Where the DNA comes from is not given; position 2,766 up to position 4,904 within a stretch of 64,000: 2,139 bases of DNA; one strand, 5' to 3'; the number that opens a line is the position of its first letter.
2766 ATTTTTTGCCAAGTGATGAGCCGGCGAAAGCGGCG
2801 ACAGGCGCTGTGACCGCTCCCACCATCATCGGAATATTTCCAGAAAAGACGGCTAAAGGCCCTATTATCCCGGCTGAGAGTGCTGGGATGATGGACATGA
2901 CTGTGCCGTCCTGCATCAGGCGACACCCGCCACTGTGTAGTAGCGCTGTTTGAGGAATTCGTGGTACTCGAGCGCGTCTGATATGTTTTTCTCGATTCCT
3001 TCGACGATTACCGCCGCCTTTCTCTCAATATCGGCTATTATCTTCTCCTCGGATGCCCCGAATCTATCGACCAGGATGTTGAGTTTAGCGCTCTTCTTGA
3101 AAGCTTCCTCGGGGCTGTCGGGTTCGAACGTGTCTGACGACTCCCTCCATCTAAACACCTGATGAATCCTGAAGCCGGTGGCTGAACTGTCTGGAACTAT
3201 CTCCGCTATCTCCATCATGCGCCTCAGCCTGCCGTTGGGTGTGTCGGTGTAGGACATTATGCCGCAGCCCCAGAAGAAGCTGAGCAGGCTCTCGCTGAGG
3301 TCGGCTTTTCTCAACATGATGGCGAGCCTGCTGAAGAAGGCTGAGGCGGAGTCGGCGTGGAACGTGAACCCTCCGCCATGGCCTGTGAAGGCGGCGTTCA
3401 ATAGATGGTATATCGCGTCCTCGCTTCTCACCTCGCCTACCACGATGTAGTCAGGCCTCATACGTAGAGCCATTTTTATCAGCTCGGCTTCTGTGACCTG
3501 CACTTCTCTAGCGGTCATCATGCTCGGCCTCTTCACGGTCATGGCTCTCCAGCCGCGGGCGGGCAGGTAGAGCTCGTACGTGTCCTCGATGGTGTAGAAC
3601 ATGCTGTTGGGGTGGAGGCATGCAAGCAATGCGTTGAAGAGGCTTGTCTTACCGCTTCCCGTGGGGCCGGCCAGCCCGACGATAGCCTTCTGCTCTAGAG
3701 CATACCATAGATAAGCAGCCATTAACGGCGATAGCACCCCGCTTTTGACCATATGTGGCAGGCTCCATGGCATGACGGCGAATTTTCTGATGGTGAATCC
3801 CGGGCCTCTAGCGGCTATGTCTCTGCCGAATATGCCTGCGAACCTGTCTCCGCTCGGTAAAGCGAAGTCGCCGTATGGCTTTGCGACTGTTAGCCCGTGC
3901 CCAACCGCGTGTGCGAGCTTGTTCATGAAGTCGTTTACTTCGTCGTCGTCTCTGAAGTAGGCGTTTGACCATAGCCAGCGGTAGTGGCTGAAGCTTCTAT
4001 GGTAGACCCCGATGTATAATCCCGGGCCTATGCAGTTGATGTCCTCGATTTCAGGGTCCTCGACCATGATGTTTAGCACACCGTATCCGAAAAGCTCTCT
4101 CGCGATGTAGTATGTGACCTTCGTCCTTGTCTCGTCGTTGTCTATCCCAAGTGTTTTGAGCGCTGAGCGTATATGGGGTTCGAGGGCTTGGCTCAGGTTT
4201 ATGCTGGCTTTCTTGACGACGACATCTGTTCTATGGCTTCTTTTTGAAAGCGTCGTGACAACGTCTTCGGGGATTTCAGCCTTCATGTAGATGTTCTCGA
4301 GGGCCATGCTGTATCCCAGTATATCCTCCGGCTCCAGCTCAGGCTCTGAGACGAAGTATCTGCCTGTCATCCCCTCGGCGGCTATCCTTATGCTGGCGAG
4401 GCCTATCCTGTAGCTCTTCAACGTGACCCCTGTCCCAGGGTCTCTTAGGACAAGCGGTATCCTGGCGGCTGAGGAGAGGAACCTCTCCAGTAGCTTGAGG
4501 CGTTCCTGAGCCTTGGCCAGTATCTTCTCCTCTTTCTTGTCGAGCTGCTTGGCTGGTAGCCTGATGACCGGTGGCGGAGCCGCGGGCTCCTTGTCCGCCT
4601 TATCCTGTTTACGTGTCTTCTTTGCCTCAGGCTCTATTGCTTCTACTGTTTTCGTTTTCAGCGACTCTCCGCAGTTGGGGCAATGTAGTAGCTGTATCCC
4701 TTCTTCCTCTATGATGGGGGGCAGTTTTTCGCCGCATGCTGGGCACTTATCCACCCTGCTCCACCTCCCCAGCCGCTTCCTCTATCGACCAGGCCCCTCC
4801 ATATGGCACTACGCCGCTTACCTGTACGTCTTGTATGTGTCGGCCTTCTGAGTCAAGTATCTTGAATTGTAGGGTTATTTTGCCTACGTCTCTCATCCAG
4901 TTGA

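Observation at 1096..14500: Unusually elaborate type-IV-pilus-like operon: six class-III-signal proteins, two giant secreted proteins and a metzincin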

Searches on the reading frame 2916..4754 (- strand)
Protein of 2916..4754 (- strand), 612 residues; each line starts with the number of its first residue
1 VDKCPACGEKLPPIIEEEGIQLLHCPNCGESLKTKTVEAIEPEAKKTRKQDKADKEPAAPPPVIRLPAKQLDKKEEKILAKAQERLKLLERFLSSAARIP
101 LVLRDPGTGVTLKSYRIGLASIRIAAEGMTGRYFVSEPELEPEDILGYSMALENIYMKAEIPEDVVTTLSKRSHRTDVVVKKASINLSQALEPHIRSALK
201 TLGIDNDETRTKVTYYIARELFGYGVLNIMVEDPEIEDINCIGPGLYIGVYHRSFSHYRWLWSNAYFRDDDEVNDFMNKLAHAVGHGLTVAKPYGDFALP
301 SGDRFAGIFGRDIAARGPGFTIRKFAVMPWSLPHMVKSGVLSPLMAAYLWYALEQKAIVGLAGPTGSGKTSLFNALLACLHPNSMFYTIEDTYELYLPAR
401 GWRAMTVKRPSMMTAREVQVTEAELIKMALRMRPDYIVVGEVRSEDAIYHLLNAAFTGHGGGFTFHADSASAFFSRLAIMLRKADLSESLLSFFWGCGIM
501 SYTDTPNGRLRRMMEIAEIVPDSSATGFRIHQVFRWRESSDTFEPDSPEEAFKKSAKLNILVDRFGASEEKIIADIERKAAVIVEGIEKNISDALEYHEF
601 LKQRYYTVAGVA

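Call 3: search_protein_families(library=pfam, proteins=[window:2916-4754:-], max_evalue=0.1)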
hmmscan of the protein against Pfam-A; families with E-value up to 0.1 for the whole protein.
window:2916-4754:- (612 aa): 16 families
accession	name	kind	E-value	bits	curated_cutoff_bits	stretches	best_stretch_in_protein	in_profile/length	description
PF00437.27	T2SSE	-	2e-25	89.7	24.9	1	318-485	105-263/370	Type II/IV secretion system protein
PF00005.33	ABC_tran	-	0.00045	21.3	25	1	353-383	8-38/137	ABC transporter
PF06414.18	Zeta_toxin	-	0.00073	19.5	22.3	1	354-452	14-114/199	Zeta toxin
PF13555.12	AAA_29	-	0.0033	17.6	27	1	359-384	25-50/61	P-loop containing region of AAA domain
PF13476.12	AAA_23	-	0.0039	18.3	27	1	358-380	21-43/201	AAA domain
PF13453.11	Zn_ribbon_TFIIB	-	0.004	16.9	22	1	3-29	1-26/41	Transcription factor zinc-finger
PF12773.13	DZR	-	0.0077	16.8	27.3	1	4-35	15-37/45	Double zinc ribbon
PF13248.11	Zn_ribbon_3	-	0.013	15.4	27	0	25-32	5-12/26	zinc-ribbon domain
PF02367.23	TsaE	-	0.04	14.3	26.6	1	347-394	12-63/128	Threonylcarbamoyl adenosine biosynthesis protein TsaE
PF13191.12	AAA_16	-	0.041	14.8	32.6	0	358-398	26-65/167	AAA ATPase domain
PF24460.1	DUF7575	-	0.042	13.7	28.5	0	24-32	5-13/28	Domain of unknown function (DUF7575)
PF20703.3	nSTAND1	-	0.045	13.8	27.1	1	349-417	26-83/379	Novel STAND NTPase 1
PF20720.3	nSTAND3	-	0.046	13.9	27.2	1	352-383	13-44/155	Novel STAND NTPase 3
PF02492.25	cobW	-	0.065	13.2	20.7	0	358-381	2-26/180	CobW/HypB/UreG, nucleotide-binding domain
PF09439.16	SRPRB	-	0.087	12.6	25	0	356-378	3-25/178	Signal recognition particle receptor beta subunit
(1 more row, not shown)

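Call 4: search_protein_families(library=ncbifam, proteins=[window:2916-4754:-], max_evalue=0.1)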
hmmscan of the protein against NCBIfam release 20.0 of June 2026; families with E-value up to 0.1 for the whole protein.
window:2916-4754:- (612 aa): 37 families (the best 25 are shown)
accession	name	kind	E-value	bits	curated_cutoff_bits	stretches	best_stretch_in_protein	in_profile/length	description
NF058587.1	archaellum_moto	equivalog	5.9e-71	239.8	550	1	129-602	50-515/527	archaellum flagellar ATPase motor FlaI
NF053672.1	bindosome_BasE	exception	3.4e-59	201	1000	1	179-607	93-509/512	bindosome assembly system ATPase subunit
TIGR03819.1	heli_sec_ATPase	hypoth_equivalog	1.1e-38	133.4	373.15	1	189-485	19-305/340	TadA family conjugal transfer-associated ATPase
TIGR02782.1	TrbB_P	equivalog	1.8e-31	109.5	304.55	1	272-484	53-259/303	P-type conjugative transfer ATPase TrbB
TIGR02788.1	VirB11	equivalog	6.3e-28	97.7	249.95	1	348-488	136-273/308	P-type DNA transfer ATPase VirB11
NF010469.0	PRK13894.1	subfamily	1.1e-27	97.2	508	1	283-485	77-272/320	conjugal transfer ATPase TrbB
NF010407.0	PRK13833.1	subfamily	6.7e-23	81.6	499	1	278-481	67-263/323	conjugal transfer protein TrbB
NF010475.0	PRK13900.1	equivalog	9.4e-18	64.4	389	1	347-486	151-288/333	type IV secretion system ATPase VirB11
NF041000.1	ATPase_ComGA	equivalog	5.1e-17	61.7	300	1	355-490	127-256/267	competence type IV pilus ATPase ComGA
NF010425.0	PRK13851.1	equivalog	4.8e-16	58.6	461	1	347-478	153-281/344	type IV secretion system protein VirB11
TIGR01420.1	pilT_fam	subfamily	1.4e-12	47.5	319.1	1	353-478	119-240/343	PilT/PilU family type 4a pilus ATPase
NF053534.1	T4PilAsmATPsTfpB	equivalog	1.7e-11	43.3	850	1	354-478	334-450/584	type IV pilus assembly ATPase TfpB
TIGR02533.1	type_II_gspE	equivalog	4e-11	42.3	630.25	1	356-479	243-358/486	type II secretion system ATPase GspE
NF007755.0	PRK10436.1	equivalog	1.9e-10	40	617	1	355-480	218-335/465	type II secretion system protein GspE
TIGR02538.1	type_IV_pilB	equivalog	5.4e-10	38.5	675.65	1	357-480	317-432/564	type IV-A pilus assembly ATPase PilB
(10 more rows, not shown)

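Call 13: find_encoding_contigs(protein=window:2916-4754:-, flank=10000, max_places=6)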
Protein window:2916-4754:- (612 aa): 1 contig read that carries it; 1 place shown.
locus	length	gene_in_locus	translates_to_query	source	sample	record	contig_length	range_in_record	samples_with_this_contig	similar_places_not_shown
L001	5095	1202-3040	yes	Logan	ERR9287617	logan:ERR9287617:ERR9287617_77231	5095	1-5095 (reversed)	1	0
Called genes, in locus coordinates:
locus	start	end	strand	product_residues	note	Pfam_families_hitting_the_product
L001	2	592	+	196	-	?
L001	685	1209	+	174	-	-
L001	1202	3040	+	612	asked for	PF00437:T2SSE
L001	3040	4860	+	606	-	PF00482:T2SSF (weak)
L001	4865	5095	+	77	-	?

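Call 14: find_related_loci(query=window:2916-4754:-, collection=genome_contigs, flank=10000)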
Query window:2916-4754:- (612 aa) in genome_contigs; peptide patterns used: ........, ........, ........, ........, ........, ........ (x = any residue, [..] = any of these).
49 stretches matched a pattern; 1 encode a relative of the query (tblastn E <= 1e-3); 1 distinct loci.
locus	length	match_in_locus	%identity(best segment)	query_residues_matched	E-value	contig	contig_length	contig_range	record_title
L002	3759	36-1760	70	25-610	0e+0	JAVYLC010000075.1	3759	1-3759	MAG: Nitrososphaerota archaeon isolate BF2_201808_bins_8 BF2_201808_bins_8_scaffold_75, whole genome shotgun sequence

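Call 15: find_homologous_proteins(query=window:2916-4754:-, max_evalue=1e-20)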
Query window:2916-4754:- (612 aa): 5719 proteins with E <= 1e-20 among 8000 candidates; the best 120 are listed.
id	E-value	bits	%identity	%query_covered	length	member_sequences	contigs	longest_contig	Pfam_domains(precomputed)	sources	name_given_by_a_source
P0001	0.0e+0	1319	94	100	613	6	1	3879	PF00437.27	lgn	-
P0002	0.0e+0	1134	80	100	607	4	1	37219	PF00437.27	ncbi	ncbi:MAG: ATPase, T2SS/T4P/T4SS family [Candidatus Caldarchaeum sp.]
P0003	0.0e+0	1124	82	97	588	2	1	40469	PF00437.27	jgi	-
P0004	1.1e-291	987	70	100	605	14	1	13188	PF00437.27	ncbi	ncbi:MAG: ATPase, T2SS/T4P/T4SS family [Candidatus Caldarchaeum sp.]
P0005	6.7e-281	951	70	96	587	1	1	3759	PF00437.27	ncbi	ncbi:MAG: type II/IV secretion system ATPase subunit, partial [Nitrososphaerota archaeon]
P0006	2.6e-280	949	67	100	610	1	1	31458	PF00437.27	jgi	jgi:archaeal flagellar protein FlaI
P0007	3.9e-280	948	67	100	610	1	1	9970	PF00437.27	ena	-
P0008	1.8e-279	946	67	99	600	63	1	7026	PF00437.27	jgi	jgi:flagellar protein FlaI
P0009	2.1e-278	943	67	99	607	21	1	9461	PF00437.27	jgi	jgi:flagellar protein FlaI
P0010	4.4e-277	938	67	99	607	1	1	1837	PF00437.27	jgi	jgi:flagellar protein FlaI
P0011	3.5e-274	929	66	99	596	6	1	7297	PF00437.27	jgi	-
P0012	1.2e-224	765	57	95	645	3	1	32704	PF00437.27,PF00005.34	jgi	-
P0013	1.5e-224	765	60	90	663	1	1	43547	PF00437.27,PF00005.34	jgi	-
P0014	1.6e-223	762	55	99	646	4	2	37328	PF00437.27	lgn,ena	-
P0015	1.9e-219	748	59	94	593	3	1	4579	PF00437.27,PF00005.34,PF13476.13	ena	-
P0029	4.2e-149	516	41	98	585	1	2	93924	PF13240.12,PF00437.27,PF24463.2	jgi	jgi:flagellar protein FlaI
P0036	6.5e-134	466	43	84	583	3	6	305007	PF00437.27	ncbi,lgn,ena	ncbi:MAG: type II/IV secretion system ATPase subunit [Nitrososphaerota archaeon]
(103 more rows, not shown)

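Call 17: find_encoding_contigs(protein=P0002, flank=10000, max_places=2)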
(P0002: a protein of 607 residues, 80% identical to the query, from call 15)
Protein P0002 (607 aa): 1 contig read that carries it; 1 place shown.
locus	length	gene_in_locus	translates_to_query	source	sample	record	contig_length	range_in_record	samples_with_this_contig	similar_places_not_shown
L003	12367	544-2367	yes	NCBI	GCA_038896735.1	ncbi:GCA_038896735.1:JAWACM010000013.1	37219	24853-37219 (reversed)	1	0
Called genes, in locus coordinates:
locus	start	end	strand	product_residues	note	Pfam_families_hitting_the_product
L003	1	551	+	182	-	?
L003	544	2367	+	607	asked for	PF00437:T2SSE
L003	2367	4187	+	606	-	-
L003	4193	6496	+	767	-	-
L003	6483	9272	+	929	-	-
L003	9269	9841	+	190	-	-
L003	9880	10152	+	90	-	-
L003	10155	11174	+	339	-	PF00091:Tubulin (weak)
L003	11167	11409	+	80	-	-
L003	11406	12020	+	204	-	-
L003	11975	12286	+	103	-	-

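Call 18: find_encoding_contigs(protein=P0006, flank=10000, max_places=2)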
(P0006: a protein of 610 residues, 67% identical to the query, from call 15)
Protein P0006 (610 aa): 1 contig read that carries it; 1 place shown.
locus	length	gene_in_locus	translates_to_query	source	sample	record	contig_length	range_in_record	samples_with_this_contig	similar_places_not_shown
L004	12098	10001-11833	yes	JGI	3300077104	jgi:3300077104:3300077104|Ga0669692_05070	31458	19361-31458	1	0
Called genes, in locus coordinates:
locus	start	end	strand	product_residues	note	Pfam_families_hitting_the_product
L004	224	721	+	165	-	-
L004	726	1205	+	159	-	-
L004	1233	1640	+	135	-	-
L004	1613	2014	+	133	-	-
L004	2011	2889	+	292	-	-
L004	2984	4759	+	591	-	-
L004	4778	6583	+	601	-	-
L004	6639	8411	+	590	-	-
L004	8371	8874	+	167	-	-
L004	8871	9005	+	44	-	-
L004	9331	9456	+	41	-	-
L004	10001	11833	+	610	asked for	PF00437:T2SSE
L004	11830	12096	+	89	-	?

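Call 19: find_encoding_contigs(protein=P0003, flank=10000, max_places=2)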
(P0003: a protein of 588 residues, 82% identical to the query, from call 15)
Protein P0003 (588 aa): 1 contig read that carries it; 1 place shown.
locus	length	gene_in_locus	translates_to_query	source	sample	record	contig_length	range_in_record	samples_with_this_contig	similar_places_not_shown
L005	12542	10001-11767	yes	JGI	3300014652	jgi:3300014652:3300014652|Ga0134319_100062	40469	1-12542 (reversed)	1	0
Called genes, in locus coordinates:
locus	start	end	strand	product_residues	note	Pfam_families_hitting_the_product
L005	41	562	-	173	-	-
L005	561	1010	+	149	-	-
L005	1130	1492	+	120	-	-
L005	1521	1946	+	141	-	-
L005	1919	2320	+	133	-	-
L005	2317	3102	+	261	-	-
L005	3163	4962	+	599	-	-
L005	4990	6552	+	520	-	-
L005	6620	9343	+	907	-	-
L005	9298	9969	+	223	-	-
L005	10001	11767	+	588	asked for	PF00437:T2SSE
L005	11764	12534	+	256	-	-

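Call 20: find_encoding_contigs(protein=P0013, flank=10000, max_places=2)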
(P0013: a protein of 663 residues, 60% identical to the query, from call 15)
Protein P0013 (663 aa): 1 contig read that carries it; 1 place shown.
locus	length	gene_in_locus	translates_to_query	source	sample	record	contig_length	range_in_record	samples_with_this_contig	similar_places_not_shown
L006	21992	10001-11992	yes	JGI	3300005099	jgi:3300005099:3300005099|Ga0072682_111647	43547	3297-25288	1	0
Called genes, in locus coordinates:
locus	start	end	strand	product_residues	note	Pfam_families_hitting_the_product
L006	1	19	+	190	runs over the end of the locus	-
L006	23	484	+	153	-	-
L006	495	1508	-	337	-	PF02163:Peptidase_M50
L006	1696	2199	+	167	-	-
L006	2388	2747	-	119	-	-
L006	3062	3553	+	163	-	-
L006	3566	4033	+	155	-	-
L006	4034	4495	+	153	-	-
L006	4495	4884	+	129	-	-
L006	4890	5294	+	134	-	-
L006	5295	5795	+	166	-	-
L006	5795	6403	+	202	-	-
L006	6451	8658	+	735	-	-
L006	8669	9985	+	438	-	PF02366:PMT, PF13231:PMT_2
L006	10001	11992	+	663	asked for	PF00437:T2SSE, PF00005:ABC_tran (faint)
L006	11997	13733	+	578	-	PF00482:T2SSF (weak)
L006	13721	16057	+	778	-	-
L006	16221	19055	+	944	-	-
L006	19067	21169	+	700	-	PF23366:Beta-prop_HVO_0234 (faint), PF21544:PorZ_N_b_propeller (faint)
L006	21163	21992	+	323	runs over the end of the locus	PF00091:Tubulin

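Call 21: find_encoding_contigs(protein=P0029, flank=10000, max_places=2)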
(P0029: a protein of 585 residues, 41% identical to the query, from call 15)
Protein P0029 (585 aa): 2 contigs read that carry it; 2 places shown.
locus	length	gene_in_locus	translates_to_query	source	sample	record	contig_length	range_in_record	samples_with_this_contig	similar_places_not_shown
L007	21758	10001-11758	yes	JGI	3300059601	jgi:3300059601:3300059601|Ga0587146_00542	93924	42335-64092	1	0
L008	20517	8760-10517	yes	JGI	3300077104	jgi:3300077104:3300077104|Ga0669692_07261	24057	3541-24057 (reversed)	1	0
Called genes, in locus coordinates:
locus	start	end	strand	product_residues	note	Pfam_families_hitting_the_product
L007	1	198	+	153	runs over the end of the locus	-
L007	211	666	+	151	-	PF09624:DUF2393 (weak)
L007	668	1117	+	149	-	-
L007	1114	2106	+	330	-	-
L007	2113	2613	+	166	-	-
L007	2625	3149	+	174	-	-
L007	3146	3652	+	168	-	-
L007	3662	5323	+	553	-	-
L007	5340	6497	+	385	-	-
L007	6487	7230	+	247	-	-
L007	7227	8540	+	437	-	PF02366:PMT, PF13231:PMT_2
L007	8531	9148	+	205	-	-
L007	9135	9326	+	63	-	-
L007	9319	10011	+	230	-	-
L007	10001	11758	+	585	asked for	PF13240:Zn_Ribbon_1 (faint), PF24463:DUF7577 (weak), PF00437:T2SSE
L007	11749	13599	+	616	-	PF00482:T2SSF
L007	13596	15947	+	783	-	-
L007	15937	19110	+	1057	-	PF12773:DZR, PF13240:Zn_Ribbon_1 (weak)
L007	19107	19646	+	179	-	-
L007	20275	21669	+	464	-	PF00206:Lyase_1, PF08328:ASL_C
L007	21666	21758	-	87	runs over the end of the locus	PF05016:ParE_toxin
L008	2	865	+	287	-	?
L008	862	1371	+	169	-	-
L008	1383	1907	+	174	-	-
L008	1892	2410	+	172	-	-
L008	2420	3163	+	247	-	-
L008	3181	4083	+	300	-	-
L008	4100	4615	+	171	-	-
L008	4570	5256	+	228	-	-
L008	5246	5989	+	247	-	-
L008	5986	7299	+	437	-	PF02366:PMT, PF13231:PMT_2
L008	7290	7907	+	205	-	-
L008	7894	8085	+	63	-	-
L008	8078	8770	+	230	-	-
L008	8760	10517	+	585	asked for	PF13240:Zn_Ribbon_1 (faint), PF24463:DUF7577 (weak), PF00437:T2SSE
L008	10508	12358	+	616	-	PF00482:T2SSF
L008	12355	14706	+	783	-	-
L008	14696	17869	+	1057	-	PF12773:DZR, PF13240:Zn_Ribbon_1 (weak)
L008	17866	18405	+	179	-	-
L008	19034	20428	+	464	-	PF00206:Lyase_1, PF08328:ASL_C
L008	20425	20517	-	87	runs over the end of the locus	PF05016:ParE_toxin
